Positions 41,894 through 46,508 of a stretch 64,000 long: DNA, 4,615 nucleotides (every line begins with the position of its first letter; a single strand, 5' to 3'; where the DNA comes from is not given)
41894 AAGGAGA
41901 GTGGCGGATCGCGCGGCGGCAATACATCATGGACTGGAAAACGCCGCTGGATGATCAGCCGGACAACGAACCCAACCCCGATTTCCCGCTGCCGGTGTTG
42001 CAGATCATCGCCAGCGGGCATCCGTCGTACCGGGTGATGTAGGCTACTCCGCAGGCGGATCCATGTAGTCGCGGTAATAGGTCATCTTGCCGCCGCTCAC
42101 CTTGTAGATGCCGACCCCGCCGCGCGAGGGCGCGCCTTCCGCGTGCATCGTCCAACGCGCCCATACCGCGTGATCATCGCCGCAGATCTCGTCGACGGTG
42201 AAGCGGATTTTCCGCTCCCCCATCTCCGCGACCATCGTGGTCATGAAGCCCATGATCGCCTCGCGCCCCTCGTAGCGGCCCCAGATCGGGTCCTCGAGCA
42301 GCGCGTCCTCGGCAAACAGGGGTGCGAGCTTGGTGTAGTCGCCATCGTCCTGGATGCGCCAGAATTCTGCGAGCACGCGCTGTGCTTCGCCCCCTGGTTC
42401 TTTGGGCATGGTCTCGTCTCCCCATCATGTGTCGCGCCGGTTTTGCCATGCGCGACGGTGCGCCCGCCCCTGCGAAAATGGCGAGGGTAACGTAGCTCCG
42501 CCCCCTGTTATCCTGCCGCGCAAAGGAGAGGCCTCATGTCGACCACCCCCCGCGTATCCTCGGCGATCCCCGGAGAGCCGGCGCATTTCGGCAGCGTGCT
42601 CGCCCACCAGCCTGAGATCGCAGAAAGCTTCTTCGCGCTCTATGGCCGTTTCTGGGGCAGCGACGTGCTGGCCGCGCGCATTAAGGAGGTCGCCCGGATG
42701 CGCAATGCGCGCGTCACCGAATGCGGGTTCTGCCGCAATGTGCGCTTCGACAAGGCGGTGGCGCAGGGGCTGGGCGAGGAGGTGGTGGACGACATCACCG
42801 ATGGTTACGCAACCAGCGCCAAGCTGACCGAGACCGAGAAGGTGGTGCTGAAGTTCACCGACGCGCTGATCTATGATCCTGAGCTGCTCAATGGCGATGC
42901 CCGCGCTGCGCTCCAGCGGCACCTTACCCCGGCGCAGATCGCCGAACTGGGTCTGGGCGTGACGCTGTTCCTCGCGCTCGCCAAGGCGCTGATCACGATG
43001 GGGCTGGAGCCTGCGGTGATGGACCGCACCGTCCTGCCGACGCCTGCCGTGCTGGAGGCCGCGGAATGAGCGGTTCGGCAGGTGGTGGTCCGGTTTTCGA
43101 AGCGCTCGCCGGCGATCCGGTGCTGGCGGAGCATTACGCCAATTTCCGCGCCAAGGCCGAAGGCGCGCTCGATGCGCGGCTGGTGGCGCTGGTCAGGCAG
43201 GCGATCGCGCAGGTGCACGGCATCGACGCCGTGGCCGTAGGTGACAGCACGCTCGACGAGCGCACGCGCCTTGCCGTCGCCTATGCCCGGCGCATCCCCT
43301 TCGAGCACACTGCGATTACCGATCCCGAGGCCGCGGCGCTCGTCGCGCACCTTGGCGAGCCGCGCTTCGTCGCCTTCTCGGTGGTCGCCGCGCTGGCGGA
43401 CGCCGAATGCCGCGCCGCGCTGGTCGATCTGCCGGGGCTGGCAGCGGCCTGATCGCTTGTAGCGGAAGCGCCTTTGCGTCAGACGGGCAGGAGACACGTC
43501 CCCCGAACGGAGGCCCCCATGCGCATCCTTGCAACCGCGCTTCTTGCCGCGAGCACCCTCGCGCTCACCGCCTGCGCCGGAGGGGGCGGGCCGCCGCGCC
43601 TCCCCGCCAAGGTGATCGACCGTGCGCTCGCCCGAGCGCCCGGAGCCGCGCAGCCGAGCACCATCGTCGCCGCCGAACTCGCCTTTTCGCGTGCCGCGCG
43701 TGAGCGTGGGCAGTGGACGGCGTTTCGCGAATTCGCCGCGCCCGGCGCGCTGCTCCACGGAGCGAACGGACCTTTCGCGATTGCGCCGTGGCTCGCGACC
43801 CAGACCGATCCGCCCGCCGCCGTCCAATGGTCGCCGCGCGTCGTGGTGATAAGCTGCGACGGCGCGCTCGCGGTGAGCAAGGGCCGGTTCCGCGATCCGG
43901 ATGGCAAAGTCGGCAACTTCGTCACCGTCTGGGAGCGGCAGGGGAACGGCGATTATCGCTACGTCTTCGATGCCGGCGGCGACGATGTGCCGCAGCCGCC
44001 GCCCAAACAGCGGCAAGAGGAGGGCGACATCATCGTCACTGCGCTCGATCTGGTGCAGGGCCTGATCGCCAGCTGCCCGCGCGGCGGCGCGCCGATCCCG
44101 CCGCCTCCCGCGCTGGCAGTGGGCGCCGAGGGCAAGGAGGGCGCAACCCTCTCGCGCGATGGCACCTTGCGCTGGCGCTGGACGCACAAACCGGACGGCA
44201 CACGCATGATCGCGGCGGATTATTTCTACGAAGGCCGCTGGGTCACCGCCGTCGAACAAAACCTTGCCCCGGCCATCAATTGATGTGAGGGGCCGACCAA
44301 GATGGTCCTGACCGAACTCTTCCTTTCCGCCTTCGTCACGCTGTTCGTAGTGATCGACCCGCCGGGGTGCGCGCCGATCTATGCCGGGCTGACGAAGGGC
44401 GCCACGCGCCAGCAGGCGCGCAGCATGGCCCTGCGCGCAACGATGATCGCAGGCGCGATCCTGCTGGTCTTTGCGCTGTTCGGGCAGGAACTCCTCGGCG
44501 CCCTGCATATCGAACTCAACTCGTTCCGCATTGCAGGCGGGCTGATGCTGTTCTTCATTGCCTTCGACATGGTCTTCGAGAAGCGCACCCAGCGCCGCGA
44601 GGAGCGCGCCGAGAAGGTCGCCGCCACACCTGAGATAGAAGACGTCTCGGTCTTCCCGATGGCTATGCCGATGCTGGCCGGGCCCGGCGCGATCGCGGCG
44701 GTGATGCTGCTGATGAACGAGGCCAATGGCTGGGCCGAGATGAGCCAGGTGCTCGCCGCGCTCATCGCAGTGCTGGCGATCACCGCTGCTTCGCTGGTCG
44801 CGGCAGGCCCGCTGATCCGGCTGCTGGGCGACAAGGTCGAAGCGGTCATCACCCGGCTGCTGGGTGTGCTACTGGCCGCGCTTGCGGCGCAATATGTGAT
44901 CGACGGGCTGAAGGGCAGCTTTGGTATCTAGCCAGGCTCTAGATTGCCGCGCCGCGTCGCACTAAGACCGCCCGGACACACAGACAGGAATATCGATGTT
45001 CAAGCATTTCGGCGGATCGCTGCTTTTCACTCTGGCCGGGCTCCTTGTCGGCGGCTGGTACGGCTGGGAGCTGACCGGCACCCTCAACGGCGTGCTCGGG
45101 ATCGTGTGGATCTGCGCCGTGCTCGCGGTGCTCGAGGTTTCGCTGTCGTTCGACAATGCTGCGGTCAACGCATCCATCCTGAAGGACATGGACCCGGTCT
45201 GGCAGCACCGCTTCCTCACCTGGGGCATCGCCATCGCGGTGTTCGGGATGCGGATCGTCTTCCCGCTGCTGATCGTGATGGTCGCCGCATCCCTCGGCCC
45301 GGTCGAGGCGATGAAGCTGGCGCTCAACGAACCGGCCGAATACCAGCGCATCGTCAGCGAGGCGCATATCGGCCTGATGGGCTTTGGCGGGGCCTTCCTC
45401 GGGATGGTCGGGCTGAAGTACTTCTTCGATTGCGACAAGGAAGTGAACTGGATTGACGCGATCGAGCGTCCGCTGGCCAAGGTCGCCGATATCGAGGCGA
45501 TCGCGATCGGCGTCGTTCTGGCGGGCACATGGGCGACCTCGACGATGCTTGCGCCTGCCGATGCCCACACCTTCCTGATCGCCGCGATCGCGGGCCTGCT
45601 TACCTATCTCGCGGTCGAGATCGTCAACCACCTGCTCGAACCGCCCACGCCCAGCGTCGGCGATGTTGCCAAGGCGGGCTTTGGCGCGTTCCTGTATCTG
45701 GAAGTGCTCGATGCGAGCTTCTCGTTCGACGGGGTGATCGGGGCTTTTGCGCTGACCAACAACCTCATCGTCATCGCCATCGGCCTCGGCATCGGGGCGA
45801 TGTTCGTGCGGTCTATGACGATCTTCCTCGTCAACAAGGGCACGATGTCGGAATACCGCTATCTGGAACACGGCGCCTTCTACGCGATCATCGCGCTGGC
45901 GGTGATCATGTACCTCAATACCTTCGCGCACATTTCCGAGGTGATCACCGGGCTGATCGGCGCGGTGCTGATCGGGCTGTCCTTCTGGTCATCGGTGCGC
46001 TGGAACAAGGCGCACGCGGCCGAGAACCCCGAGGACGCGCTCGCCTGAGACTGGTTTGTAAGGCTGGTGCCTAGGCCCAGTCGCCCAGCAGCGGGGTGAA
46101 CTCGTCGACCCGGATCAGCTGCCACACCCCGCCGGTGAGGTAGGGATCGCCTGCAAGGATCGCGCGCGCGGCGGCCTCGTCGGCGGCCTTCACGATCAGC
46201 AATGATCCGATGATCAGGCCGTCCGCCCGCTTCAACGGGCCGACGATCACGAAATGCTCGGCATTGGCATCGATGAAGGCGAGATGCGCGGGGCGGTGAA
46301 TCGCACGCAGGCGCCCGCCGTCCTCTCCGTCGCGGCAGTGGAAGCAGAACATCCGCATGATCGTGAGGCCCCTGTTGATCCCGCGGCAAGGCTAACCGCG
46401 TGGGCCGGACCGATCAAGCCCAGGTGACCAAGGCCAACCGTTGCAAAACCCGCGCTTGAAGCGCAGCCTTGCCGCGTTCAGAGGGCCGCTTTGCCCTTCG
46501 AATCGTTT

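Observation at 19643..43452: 27-gene redox and lipid-oxidation island with no recognisable regulator, transporter, CoA ligase, hydratase or P450 redox partner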

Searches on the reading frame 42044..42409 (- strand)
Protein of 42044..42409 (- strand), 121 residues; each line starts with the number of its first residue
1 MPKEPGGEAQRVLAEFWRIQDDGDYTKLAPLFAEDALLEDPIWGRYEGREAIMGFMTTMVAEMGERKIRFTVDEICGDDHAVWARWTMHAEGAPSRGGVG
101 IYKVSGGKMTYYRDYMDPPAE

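Call 7: search_protein_families(library=pfam, proteins=[window:42044-42409:-], max_evalue=0.001)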
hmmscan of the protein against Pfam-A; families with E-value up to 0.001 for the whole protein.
window:42044-42409:- (121 aa): 4 families
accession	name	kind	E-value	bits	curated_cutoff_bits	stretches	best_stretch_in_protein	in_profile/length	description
PF12680.13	SnoaL_2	-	2e-15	57.7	27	1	15-111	3-101/102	SnoaL-like domain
PF07366.18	SnoaL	-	5e-07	30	28.4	1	9-91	3-80/126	SnoaL-like polyketide cyclase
PF13577.12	SnoaL_4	-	2.8e-06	27.8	24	1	9-68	9-69/126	SnoaL-like domain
PF14534.12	DUF4440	-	0.00037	21.3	25.2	1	12-94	4-85/107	Domain of unknown function (DUF4440)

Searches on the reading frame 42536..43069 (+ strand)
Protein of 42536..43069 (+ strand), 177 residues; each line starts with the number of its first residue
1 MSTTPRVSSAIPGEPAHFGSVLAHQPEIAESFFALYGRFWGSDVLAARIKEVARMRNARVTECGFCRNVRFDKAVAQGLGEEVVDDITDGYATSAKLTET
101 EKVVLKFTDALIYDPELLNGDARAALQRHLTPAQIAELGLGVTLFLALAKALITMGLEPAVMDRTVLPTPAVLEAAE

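Call 7: search_protein_families(library=pfam, proteins=[window:42536-43069:+], max_evalue=0.001)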
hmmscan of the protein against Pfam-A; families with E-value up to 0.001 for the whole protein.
window:42536-43069:+ (177 aa): 1 family
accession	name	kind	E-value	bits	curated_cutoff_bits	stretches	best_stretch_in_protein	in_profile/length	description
PF02627.25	CMD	-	0.00068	20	23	0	26-88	1-63/84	Carboxymuconolactone decarboxylase family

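Call 18: search_protein_families(library=ncbifam, proteins=[window:42536-43069:+], max_evalue=0.00001)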
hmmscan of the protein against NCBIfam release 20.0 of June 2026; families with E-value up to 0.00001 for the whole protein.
window:42536-43069:+ (177 aa): 2 families
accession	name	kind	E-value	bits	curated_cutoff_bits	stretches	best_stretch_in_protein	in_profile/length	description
NF053654.1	GroundWater_YciW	equivalog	1.1e-08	35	310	1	20-138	35-152/179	YciW-related (seleno)protein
TIGR01926.1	peroxid_rel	subfamily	3.7e-06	26.9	81.8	1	20-139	34-155/178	peroxidase-related enzyme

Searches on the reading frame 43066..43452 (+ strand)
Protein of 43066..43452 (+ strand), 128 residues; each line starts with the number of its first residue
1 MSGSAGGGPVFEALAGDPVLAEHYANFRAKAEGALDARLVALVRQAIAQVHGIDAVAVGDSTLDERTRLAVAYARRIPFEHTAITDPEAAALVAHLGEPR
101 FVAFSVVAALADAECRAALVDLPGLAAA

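Call 7: search_protein_families(library=pfam, proteins=[window:43066-43452:+], max_evalue=0.001)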
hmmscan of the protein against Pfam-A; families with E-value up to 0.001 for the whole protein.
window:43066-43452:+ (128 aa): 0 families

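Call 18: search_protein_families(library=ncbifam, proteins=[window:43066-43452:+], max_evalue=0.00001)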
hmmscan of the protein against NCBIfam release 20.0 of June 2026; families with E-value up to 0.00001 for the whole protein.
window:43066-43452:+ (128 aa): 0 families

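Call 64: search_protein_families(library=pfam, proteins=[window:43066-43452:+], max_evalue=0.1)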
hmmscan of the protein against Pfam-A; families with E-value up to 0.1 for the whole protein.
window:43066-43452:+ (128 aa): 0 families

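Call 83: find_homologous_proteins(query=window:43066-43452:+, max_evalue=1e-10)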
Query window:43066-43452:+ (128 aa): 337 proteins with E <= 1e-10 among 945 candidates; the best 120 are listed.
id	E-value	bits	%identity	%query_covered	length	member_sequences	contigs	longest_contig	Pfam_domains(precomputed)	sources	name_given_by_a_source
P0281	7.7e-72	257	100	100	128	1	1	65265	-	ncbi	-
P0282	2.7e-67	242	95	100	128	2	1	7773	-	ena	-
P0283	1.0e-62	227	90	100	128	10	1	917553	-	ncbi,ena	-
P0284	2.7e-62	226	88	100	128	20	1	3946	-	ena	-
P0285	4.1e-59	216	84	100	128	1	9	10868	-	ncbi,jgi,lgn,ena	jgi:hypothetical protein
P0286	1.6e-56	207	88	95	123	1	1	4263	-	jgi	jgi:hypothetical protein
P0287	3.0e-56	207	86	95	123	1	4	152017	-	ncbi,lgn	-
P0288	3.3e-56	206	80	99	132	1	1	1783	-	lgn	-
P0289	6.0e-56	206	83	98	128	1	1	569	-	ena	-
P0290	3.7e-55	203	80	97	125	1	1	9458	-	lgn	-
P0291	4.4e-55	203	80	99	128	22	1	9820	-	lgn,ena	-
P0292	6.6e-55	202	83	95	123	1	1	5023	-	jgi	jgi:hypothetical protein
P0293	1.8e-53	198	86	95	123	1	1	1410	-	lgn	-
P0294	2.0e-53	197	83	96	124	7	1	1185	-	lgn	-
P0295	2.7e-53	197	78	100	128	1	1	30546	-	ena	-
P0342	3.8e-48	180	77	95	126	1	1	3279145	-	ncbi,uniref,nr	ncbi:hypothetical protein CHX26_01165 [Porphyrobacter sp. HT-58-2]|uniref:hypothetical protein n=1 T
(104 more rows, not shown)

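Call 84: find_encoding_contigs(protein=P0281, flank=3000, max_places=2)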
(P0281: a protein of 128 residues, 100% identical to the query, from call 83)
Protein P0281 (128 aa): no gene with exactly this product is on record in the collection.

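Call 85: find_encoding_contigs(protein=P0283, flank=10000, max_places=1)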
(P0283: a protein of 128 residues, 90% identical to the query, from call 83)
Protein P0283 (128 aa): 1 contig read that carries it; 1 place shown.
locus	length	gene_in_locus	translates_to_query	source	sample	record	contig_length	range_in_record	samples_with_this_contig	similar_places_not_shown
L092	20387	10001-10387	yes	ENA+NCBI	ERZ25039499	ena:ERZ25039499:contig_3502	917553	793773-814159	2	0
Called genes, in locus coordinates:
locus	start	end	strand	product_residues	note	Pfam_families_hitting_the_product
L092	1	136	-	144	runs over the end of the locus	PF12804:NTP_transf_3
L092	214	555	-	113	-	PF03992:ABM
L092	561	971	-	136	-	PF13577:SnoaL_4, PF14534:DUF4440 (weak), PF12680:SnoaL_2 (weak)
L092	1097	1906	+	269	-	PF00106:adh_short, PF01488:Shikimate_DH (faint), PF08659:KR (weak), PF13561:adh_short_C2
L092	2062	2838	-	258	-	PF00106:adh_short, PF01370:Epimerase (faint), PF08659:KR, PF23441:SDR, PF13460:NAD_binding_10 (weak), PF13561:adh_short_C2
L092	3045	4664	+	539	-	PF00890:FAD_binding_2, PF01266:DAO, PF03486:HI0933_like, PF07992:Pyr_redox_2 (weak), PF12831:FAD_oxidored, PF13450:NAD_binding_8 (faint)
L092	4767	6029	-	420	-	PF00067:p450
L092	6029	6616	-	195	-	PF02627:CMD (weak)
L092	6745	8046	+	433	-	PF00067:p450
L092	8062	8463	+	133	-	PF03992:ABM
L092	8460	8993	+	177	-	PF13577:SnoaL_4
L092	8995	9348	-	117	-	PF13577:SnoaL_4 (weak), PF12680:SnoaL_2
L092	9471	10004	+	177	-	-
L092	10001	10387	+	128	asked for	-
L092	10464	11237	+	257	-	-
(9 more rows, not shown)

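Call 86: find_encoding_contigs(protein=P0342, flank=10000, max_places=1)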
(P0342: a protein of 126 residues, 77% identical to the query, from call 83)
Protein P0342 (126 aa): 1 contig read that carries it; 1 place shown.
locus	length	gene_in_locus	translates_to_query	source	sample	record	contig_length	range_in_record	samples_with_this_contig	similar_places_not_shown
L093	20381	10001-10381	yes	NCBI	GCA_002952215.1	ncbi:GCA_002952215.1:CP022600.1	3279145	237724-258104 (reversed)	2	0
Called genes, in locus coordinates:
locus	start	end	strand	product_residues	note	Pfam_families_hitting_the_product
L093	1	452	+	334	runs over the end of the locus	PF16884:ADH_N_2, PF00107:ADH_zinc_N, PF13602:ADH_zinc_N_2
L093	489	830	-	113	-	PF03992:ABM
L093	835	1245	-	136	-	PF13577:SnoaL_4, PF14534:DUF4440, PF12680:SnoaL_2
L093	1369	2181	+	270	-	PF00106:adh_short, PF08659:KR (weak), PF13561:adh_short_C2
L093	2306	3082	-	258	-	PF00106:adh_short, PF01370:Epimerase (weak), PF08659:KR, PF23441:SDR, PF13561:adh_short_C2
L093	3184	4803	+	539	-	PF00890:FAD_binding_2, PF01266:DAO, PF03486:HI0933_like (weak), PF12831:FAD_oxidored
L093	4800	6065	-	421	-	PF00067:p450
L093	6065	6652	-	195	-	PF02627:CMD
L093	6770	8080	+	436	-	PF00067:p450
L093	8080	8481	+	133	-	PF03992:ABM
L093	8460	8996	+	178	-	PF13577:SnoaL_4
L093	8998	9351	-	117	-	PF07366:SnoaL (weak), PF13577:SnoaL_4 (weak), PF12680:SnoaL_2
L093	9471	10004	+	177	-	-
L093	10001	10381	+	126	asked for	-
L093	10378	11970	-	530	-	PF00501:AMP-binding, PF13193:AMP-binding_C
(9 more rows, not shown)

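Call 94: predict_structure(alignment_id=A1)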
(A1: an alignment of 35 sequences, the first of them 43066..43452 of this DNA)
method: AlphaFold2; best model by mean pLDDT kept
length: 128 residues; sequences in the alignment: 35
mean_pLDDT: 88.0   pTM: 0.82
mean pLDDT of the five models: 88.0, 87.1, 85.6, 83.6, 80.8
residues with pLDDT >= 90: 88; 70-90: 31; 50-70: 4; < 50: 5
segments of 3 or more residues with pLDDT < 50: 1-5
pLDDT, mean of each block of 10 residues (from residue 1): 58 94 95 95 94 83 88 84 80 93 94 95 93
secondary structure, 60 per line:
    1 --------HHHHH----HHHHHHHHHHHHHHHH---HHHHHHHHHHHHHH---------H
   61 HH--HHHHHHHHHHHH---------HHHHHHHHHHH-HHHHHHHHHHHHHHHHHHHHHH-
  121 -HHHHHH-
elements in order: H9-13 H18-33 H37-50 H65-76 H86-96 H98-119 H122-127

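Call 96: fold_search(model_id=the predicted structure, library=pdb)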
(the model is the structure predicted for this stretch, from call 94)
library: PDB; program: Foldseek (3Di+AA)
matches with E <= 10: 57; with E <= 0.001: 0
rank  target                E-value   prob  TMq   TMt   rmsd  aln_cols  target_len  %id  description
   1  6k40_A                1.7e-01  1.00  0.59  0.43   5.1       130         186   25  Crystal structure of alkyl hydroperoxide reductase from D. radiodurans R1 (released 2020-05-27)
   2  3c1l_H                1.9e-01  1.00  0.69  0.51   2.9       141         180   14  Crystal structure of an antioxidant defense protein (mlr4105) from mesorhizobium loti maff303099 at 2.00 A resolution (released 2008-02-05)
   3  6k40_B                2.1e-01  0.99  0.58  0.42   5.1       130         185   25  Crystal structure of alkyl hydroperoxide reductase from D. radiodurans R1 (released 2020-05-27)
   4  3c1l_D                3.4e-01  0.99  0.63  0.48   4.8       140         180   15  Crystal structure of an antioxidant defense protein (mlr4105) from mesorhizobium loti maff303099 at 2.00 A resolution (released 2008-02-05)
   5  3c1l_B                3.7e-01  1.00  0.64  0.46   4.6       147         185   14  Crystal structure of an antioxidant defense protein (mlr4105) from mesorhizobium loti maff303099 at 2.00 A resolution (released 2008-02-05)
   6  3c1l_E                4.1e-01  0.99  0.63  0.47   4.8       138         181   15  Crystal structure of an antioxidant defense protein (mlr4105) from mesorhizobium loti maff303099 at 2.00 A resolution (released 2008-02-05)
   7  3c1l_C                4.8e-01  0.98  0.63  0.47   4.8       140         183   15  Crystal structure of an antioxidant defense protein (mlr4105) from mesorhizobium loti maff303099 at 2.00 A resolution (released 2008-02-05)
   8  2oyo_A                8.3e-01  0.96  0.47  0.34   4.7        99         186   21  Crystal structure of Uncharacterized peroxidase-related protein (YP_604910.1) from Deinococcus geothermalis DSM 11300  (released 2007-03-20)
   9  3c1l_G                8.7e-01  0.93  0.59  0.43   5.1       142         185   15  Crystal structure of an antioxidant defense protein (mlr4105) from mesorhizobium loti maff303099 at 2.00 A resolution (released 2008-02-05)
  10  2prr_C                9.6e-01  0.91  0.57  0.41   5.1       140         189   14  Crystal structure of alkylhydroperoxidase AhpD core: uncharacterized peroxidase-related protein (YP_296737.1) from Ral (released 2007-05-29)
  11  7xw1                  1.1e+00  0.96  0.56  0.54   4.2       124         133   15  The crystal structure of AhpD from Pseudomonas aeruginosa (released 2022-06-29)
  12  4nwp_B                1.1e+00  0.14  0.23  0.21  12.6       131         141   15  Computationally Designed Two-Component Self-Assembling Tetrahedral Cage, T33-21, Crystallized in Space Group R32 (released 2014-05-28)
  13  2pfx_A                1.2e+00  0.91  0.60  0.43   4.9       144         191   13  Crystal structure of uncharacterized peroxidase-related protein (YP_614459.1) from Silicibacter sp. TM1040 at 1.70 A r (released 2007-04-17)
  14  6c9k_C                1.2e+00  0.15  0.24  0.14  12.3       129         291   16  Single-Particle reconstruction of DARP14 - A designed protein scaffold displaying ~17kDa DARPin proteins (released 2018-03-21)
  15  2prr_A                1.4e+00  0.90  0.61  0.44   4.9       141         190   15  Crystal structure of alkylhydroperoxidase AhpD core: uncharacterized peroxidase-related protein (YP_296737.1) from Ral (released 2007-05-29)
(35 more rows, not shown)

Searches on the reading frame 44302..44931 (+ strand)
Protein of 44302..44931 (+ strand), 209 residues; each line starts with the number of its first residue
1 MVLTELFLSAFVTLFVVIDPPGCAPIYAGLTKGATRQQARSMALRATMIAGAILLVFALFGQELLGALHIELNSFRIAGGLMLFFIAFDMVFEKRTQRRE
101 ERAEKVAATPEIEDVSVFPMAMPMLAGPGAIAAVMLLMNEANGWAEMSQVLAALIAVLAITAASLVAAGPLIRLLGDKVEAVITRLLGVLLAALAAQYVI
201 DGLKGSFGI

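Call 7: search_protein_families(library=pfam, proteins=[window:44302-44931:+], max_evalue=0.001)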
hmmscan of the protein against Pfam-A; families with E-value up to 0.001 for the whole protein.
window:44302-44931:+ (209 aa): 1 family
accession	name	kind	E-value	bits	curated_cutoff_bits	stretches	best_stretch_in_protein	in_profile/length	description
PF01914.23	MarC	-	6.7e-54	182.8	23.9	1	6-206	3-202/203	MarC family integral membrane protein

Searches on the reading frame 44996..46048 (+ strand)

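Call 7: search_protein_families(library=pfam, proteins=[window:44996-46048:+], max_evalue=0.001)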
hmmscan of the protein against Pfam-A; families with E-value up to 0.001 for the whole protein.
window:44996-46048:+ (350 aa): 2 families
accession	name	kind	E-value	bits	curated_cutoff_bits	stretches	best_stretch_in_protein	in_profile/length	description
PF04332.21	DUF475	-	3.2e-108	362.5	27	1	52-339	1-292/293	Protein of unknown function (DUF475)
PF03741.22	TerC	-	3.3e-21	76.3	27.8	1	43-308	3-177/178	Integral membrane protein TerC family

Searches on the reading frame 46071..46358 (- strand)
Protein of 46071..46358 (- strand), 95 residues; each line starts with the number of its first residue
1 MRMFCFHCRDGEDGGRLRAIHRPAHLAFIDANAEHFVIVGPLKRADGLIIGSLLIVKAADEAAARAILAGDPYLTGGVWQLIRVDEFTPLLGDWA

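Call 9: search_protein_families(library=pfam, proteins=[window:46071-46358:-], max_evalue=0.001)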
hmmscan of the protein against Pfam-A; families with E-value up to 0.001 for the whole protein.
window:46071-46358:- (95 aa): 1 family
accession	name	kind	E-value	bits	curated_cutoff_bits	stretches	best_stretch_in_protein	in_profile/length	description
PF03795.20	YCII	-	2.9e-13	50.5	24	1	4-87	3-94/95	YCII-related domain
